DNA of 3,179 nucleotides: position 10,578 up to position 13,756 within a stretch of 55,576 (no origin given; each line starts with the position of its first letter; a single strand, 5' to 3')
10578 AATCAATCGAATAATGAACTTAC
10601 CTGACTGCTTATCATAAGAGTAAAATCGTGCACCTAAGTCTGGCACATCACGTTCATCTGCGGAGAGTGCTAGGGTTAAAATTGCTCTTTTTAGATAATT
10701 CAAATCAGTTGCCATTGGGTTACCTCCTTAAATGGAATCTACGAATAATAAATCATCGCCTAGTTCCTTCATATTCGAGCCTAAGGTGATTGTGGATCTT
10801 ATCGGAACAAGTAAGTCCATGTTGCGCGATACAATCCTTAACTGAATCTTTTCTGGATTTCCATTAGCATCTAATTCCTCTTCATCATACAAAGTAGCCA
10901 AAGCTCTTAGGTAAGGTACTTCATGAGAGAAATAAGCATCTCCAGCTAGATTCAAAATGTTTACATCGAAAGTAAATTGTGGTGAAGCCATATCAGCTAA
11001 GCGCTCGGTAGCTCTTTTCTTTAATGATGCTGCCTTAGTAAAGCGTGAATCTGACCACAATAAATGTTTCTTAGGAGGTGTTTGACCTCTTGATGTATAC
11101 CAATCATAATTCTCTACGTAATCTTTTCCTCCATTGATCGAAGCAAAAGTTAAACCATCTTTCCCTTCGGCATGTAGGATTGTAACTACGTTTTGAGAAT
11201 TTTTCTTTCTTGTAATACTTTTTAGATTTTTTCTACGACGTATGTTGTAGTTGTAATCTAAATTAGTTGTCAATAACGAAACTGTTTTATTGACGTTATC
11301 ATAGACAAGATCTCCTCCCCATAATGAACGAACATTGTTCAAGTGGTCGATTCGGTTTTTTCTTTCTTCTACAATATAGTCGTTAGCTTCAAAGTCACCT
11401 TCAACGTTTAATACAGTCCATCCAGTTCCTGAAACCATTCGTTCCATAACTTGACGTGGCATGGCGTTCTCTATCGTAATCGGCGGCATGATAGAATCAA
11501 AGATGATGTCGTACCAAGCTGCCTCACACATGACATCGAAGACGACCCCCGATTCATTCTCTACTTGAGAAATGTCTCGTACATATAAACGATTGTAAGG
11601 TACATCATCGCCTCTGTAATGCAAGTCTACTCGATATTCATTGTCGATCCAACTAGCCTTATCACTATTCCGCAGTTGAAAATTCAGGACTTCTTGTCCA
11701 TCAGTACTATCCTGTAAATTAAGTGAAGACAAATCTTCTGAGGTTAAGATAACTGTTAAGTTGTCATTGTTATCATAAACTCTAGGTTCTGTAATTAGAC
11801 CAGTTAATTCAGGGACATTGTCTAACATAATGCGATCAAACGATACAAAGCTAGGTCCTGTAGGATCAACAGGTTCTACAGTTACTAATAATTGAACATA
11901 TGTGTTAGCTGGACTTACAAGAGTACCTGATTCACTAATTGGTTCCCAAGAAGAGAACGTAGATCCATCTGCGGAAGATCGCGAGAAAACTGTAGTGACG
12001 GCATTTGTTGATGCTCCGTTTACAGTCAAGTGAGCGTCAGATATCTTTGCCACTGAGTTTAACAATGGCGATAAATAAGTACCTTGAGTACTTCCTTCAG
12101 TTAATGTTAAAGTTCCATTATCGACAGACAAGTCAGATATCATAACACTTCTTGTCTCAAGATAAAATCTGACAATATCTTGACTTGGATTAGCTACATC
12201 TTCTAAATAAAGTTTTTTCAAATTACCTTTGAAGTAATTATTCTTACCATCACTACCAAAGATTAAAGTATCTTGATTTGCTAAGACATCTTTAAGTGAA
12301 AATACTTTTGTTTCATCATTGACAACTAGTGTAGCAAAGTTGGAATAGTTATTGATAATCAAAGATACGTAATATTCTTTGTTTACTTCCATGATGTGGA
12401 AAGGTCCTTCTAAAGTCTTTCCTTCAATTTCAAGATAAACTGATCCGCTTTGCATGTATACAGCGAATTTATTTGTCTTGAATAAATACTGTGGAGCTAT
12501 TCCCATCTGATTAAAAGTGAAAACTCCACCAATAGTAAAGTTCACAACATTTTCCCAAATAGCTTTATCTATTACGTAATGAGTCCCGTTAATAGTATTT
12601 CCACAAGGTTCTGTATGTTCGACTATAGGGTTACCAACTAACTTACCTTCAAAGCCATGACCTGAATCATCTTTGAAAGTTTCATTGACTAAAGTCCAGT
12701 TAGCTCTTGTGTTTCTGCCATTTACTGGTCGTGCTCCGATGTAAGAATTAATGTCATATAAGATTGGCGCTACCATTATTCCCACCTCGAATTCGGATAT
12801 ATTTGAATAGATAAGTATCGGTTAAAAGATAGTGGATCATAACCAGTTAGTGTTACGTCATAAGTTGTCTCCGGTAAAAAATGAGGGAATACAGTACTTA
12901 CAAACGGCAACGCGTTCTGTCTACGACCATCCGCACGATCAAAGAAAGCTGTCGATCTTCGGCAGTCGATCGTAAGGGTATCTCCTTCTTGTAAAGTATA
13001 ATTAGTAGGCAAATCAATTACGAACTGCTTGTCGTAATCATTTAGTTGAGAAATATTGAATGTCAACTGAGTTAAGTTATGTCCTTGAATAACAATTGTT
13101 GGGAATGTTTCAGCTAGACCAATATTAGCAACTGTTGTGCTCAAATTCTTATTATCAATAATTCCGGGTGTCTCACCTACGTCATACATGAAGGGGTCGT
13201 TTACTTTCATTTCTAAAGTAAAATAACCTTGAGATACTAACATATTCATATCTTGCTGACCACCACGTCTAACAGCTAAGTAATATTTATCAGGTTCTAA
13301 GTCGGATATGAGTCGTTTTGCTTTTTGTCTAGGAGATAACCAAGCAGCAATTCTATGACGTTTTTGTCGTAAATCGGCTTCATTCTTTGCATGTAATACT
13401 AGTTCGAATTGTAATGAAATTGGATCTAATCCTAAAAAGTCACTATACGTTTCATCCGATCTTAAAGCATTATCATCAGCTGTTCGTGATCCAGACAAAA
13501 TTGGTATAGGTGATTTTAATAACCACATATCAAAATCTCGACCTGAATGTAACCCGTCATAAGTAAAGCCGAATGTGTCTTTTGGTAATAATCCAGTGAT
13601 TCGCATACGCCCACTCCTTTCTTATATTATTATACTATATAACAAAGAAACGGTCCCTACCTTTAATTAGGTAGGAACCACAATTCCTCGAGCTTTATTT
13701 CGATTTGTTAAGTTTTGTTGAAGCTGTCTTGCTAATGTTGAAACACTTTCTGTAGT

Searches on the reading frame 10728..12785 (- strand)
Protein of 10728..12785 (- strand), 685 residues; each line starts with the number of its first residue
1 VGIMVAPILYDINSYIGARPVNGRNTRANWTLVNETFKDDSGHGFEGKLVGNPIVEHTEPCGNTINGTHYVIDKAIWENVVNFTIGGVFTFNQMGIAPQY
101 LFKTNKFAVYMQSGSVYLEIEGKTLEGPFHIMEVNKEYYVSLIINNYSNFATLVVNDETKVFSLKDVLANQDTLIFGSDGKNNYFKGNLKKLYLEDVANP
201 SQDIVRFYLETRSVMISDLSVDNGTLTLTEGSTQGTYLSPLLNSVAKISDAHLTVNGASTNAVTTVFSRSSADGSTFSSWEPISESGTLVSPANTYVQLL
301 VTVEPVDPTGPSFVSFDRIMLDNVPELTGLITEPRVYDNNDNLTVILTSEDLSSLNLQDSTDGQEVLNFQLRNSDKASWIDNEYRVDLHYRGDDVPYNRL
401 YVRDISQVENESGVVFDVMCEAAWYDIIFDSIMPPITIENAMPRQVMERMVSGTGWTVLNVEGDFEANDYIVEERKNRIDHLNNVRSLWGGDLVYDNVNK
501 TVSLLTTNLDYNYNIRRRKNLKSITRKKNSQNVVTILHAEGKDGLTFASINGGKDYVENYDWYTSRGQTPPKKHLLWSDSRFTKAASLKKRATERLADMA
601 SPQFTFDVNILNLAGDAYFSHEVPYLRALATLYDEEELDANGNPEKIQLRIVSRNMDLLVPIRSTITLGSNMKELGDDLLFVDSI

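Call 9: search_protein_families(library=phrogs, proteins=[window:10728-12785:-], max_evalue=0.001)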
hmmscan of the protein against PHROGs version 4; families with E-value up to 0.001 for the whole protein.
window:10728-12785:- (685 aa): 15 families
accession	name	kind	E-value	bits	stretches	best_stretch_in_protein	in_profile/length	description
phrog_3475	-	tail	3e-61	208.6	1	75-677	112-722/841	minor tail protein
phrog_22322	-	tail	1.4e-37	130.5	1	336-669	14-341/562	tail protein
phrog_36443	-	unknown function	2e-20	73.3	1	445-614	122-284/1238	-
phrog_18110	-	unknown function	6.9e-20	72.1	1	440-615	96-263/567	-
phrog_6211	-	tail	2.5e-13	49.9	1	135-564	87-258/1168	minor tail protein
phrog_5555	-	tail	1.7e-12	47.5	1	412-677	80-348/788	tail protein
phrog_4311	-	head and packaging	7e-11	42.3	1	501-614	173-286/651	minor head protein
phrog_12312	-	head and packaging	2.3e-10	40.4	1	351-622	18-311/784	virion structural protein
phrog_4798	-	tail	3.7e-10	39.7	1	396-612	102-334/796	tail protein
phrog_1067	-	head and packaging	7.5e-10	38.9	1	334-671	8-346/991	minor head protein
phrog_7142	-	tail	1.8e-08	34.4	1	405-542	74-213/622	tail protein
phrog_1330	-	tail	3.9e-08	32.6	1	407-542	79-218/1361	tail protein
phrog_3558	-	tail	3.2e-07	30.1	1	515-675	215-379/1047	tail protein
phrog_10693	-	moron, auxiliary metabolic gene and host takeover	1.8e-06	27.4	1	510-609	200-305/1219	host range and adsorption protein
phrog_16267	-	unknown function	0.00015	19.8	1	518-562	203-247/2299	-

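Call 10: search_protein_families(library=pfam, proteins=[window:10728-12785:-], max_evalue=0.01)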
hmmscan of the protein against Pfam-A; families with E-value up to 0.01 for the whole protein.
window:10728-12785:- (685 aa): 1 family
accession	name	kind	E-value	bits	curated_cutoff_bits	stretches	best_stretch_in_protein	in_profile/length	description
PF06605.17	Prophage_tail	-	1.5e-31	110.4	31.3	1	424-677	1-245/250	Prophage endopeptidase tail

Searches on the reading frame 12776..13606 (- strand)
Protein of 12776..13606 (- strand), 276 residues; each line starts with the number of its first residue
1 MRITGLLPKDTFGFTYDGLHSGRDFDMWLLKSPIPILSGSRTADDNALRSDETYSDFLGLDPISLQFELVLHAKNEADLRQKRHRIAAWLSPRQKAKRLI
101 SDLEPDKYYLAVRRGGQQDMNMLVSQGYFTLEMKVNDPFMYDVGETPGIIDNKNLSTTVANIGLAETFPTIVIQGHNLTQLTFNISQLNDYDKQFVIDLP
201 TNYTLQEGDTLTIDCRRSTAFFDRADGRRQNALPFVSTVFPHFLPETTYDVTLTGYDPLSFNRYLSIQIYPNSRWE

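Call 9: search_protein_families(library=phrogs, proteins=[window:12776-13606:-], max_evalue=0.001)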
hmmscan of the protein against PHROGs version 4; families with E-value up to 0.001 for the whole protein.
window:12776-13606:- (276 aa): 3 families
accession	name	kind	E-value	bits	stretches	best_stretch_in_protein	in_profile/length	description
phrog_33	-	tail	1.5e-24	88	1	13-230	38-244/651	distal tail protein Dit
phrog_202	-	tail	1.2e-12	48.5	1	10-173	19-184/523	distal tail protein Dit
phrog_106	-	tail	0.00074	19.8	1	61-249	98-290/329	minor tail protein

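Call 10: search_protein_families(library=pfam, proteins=[window:12776-13606:-], max_evalue=0.01)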
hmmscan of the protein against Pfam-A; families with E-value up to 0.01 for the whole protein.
window:12776-13606:- (276 aa): 2 families
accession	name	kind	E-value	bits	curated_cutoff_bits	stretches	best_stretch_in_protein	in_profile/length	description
PF05709.17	Sipho_tail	-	3.8e-11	43.7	24.2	1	60-134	45-117/118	Phage tail protein RIFT-related domain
PF22768.1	SPP1_Dit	-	0.001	19.7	25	1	163-238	2-69/97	Siphovirus-type tail component, C-terminal domain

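Call 56: find_homologous_proteins(query=window:12776-13606:-, max_evalue=1e-20)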
Query window:12776-13606:- (276 aa): 2 proteins with E <= 1e-20 among 773 candidates.
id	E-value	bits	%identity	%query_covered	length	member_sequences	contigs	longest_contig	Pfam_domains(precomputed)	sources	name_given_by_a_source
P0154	5.1e-180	615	96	100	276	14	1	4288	PF05709.18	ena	-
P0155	1.0e-39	155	39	100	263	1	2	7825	PF22768.2,PF05709.18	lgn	-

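Call 57: list_cluster_members(proteins=[P0154])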
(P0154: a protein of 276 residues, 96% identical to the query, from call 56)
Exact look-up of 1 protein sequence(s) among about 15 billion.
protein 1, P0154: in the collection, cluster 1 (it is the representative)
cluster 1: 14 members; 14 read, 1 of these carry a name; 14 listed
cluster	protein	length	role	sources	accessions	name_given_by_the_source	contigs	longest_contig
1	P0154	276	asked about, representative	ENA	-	-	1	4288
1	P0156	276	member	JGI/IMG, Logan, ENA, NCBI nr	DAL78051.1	predicted phage tail component-like protein | MAG TPA: distal tail protein [Caudoviricetes sp.]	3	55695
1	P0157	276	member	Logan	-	-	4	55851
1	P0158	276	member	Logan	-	-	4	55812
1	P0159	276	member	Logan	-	-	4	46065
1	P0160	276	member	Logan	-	-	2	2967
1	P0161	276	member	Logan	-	-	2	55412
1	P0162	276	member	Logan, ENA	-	-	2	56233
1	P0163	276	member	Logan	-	-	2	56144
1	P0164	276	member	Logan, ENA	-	-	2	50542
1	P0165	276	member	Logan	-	-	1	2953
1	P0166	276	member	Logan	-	-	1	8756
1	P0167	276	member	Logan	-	-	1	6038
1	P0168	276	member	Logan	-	-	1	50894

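Call 58: find_encoding_contigs(protein=P0161, flank=10000, max_places=1)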
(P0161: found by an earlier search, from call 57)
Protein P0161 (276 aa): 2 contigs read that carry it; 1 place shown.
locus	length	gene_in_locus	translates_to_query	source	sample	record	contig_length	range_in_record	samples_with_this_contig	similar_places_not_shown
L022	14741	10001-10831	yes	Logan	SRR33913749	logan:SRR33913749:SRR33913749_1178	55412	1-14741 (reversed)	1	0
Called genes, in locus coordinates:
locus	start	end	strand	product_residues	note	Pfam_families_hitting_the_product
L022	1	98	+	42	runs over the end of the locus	-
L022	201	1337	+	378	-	-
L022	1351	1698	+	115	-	-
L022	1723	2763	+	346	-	-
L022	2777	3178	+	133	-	-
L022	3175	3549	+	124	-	-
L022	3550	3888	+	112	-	-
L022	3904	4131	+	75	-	-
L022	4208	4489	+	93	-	-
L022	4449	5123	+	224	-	-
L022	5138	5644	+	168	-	PF24117:DUF7391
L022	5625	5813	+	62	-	-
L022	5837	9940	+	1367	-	PF20155:TMP_3 (weak), PF10145:PhageMin_Tail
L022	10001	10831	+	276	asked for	PF05709:Sipho_tail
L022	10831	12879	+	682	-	PF26674:Prophage_tail_N2 (weak), PF06605:Prophage_tail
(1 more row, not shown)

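Call 59: find_encoding_contigs(protein=P0162, flank=10000, max_places=1)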
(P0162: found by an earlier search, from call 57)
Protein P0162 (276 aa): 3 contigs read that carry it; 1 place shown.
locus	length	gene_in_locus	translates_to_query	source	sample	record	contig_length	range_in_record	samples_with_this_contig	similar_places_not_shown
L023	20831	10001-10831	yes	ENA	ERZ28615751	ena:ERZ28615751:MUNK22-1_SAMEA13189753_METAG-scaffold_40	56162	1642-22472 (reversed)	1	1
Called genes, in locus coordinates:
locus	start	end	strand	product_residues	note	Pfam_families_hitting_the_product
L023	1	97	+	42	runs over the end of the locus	-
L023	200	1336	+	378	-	-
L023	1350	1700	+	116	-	-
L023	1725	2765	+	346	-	-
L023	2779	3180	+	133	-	-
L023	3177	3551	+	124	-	-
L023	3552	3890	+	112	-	-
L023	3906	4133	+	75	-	-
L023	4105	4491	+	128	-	-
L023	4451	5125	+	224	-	-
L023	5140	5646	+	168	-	PF24117:DUF7391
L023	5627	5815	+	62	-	-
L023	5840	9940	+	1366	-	PF10145:PhageMin_Tail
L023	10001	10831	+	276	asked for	PF05709:Sipho_tail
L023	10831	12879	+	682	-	PF26674:Prophage_tail_N2 (weak), PF06605:Prophage_tail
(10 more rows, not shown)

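Call 60: find_encoding_contigs(protein=P0163, flank=10000, max_places=1)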
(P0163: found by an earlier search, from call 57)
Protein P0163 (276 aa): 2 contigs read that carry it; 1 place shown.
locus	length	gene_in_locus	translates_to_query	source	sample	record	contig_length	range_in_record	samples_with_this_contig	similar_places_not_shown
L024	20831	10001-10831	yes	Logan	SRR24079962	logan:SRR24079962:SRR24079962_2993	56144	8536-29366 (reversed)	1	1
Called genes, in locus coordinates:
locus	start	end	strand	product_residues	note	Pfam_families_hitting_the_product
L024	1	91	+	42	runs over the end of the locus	-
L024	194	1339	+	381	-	-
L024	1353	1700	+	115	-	-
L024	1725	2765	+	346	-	-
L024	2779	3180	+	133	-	-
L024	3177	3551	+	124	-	-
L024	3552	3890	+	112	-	-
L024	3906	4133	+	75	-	-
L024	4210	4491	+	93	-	-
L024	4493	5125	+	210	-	-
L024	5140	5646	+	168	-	PF24117:DUF7391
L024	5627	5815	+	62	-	-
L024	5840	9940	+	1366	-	PF10145:PhageMin_Tail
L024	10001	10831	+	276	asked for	PF05709:Sipho_tail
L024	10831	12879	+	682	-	PF26674:Prophage_tail_N2 (weak), PF06605:Prophage_tail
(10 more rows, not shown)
